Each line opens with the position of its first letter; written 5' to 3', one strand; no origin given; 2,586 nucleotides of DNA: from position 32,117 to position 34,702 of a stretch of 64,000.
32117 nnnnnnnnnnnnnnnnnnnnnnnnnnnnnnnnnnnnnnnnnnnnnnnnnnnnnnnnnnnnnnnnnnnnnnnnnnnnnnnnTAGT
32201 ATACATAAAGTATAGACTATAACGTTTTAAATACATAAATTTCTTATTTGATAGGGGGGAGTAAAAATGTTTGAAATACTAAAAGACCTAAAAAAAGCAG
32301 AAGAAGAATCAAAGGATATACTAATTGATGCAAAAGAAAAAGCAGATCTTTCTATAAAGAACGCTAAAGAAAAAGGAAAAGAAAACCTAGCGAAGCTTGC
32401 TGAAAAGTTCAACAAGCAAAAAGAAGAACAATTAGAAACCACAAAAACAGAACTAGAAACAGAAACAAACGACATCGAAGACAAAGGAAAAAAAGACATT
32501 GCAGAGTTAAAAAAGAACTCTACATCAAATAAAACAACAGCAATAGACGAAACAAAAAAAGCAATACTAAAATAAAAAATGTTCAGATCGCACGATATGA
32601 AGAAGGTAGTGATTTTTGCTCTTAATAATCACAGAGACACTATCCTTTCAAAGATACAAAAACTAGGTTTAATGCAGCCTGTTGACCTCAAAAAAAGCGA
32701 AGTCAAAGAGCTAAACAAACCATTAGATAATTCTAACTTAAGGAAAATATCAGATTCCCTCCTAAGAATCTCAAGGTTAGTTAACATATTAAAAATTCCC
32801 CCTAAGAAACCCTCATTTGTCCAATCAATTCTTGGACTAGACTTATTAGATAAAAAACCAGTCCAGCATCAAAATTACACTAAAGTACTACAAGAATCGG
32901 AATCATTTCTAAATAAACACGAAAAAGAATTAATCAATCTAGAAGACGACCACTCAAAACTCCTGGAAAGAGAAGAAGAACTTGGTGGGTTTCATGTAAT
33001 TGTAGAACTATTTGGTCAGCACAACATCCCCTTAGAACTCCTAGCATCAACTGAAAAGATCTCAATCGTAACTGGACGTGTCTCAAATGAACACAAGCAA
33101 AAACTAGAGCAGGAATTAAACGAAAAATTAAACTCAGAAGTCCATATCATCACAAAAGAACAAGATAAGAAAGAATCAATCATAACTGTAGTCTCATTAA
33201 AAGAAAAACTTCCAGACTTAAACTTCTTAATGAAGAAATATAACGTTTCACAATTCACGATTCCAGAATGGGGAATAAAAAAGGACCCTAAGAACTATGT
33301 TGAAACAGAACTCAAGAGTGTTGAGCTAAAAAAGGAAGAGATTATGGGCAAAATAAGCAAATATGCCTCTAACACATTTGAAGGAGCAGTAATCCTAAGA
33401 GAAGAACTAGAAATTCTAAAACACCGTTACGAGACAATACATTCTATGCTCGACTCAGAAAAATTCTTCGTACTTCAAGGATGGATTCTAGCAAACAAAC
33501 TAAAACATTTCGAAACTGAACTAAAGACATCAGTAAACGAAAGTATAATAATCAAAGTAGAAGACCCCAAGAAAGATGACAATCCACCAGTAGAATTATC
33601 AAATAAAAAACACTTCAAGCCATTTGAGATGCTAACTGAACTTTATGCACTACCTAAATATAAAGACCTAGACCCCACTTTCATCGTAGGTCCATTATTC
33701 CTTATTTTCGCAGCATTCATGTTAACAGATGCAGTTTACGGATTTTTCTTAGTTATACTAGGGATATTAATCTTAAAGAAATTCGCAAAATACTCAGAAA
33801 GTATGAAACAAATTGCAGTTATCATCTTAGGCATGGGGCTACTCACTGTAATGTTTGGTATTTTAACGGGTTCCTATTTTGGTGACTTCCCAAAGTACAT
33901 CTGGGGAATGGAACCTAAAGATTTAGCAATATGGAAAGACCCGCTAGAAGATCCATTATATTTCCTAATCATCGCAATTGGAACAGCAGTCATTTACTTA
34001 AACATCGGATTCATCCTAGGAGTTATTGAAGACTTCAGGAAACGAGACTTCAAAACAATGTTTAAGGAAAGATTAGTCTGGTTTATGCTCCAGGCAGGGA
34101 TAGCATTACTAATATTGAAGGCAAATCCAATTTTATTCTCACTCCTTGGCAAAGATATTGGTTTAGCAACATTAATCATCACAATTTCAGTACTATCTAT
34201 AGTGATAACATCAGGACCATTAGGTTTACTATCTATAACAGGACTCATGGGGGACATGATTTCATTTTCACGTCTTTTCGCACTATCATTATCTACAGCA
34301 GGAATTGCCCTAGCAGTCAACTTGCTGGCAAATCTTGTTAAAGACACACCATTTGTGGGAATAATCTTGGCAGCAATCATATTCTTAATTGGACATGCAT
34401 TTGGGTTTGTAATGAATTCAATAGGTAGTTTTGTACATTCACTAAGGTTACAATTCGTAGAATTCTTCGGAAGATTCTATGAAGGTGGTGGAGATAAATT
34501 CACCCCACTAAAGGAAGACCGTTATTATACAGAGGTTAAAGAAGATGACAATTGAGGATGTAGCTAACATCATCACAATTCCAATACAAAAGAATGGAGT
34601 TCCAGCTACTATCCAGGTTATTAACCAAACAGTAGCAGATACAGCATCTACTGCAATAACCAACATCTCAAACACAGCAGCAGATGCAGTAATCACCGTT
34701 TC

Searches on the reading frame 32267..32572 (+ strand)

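Call 60: search_protein_families(library=pfam, proteins=[window:32267-32572:+], max_evalue=0.01)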
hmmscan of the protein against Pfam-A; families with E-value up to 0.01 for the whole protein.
window:32267-32572:+ (102 aa): 1 family
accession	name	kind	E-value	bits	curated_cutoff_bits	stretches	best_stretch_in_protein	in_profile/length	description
PF03179.20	V-ATPase_G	-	0.0053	17.7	28.6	1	6-96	7-97/105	Vacuolar (H+)-ATPase G subunit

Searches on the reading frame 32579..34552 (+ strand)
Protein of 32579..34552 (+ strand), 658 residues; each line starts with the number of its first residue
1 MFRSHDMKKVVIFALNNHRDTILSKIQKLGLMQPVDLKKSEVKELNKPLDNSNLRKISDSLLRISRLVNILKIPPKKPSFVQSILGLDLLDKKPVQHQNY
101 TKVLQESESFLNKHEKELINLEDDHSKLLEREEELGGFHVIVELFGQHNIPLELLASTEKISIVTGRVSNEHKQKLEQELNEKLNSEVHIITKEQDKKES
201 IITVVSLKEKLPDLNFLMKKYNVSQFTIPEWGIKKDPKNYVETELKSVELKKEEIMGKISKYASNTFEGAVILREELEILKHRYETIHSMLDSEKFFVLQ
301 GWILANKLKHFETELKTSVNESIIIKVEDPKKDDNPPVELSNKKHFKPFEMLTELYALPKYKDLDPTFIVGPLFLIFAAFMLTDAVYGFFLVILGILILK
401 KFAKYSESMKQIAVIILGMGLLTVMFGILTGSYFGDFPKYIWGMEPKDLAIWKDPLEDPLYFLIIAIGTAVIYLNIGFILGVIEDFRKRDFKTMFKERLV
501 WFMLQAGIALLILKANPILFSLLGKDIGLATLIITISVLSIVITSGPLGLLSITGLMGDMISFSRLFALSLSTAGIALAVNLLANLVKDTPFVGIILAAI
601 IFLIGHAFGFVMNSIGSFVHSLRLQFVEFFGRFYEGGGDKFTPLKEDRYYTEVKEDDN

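Call 40: search_protein_families(library=pfam, proteins=[window:32579-34552:+])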
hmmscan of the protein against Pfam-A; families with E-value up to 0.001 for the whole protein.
window:32579-34552:+ (658 aa): 1 family
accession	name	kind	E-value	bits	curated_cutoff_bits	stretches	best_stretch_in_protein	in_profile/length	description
PF01496.24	V_ATPase_I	-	1e-19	70.5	30.7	2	561-645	723-814/815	V-type ATPase 116kDa subunit family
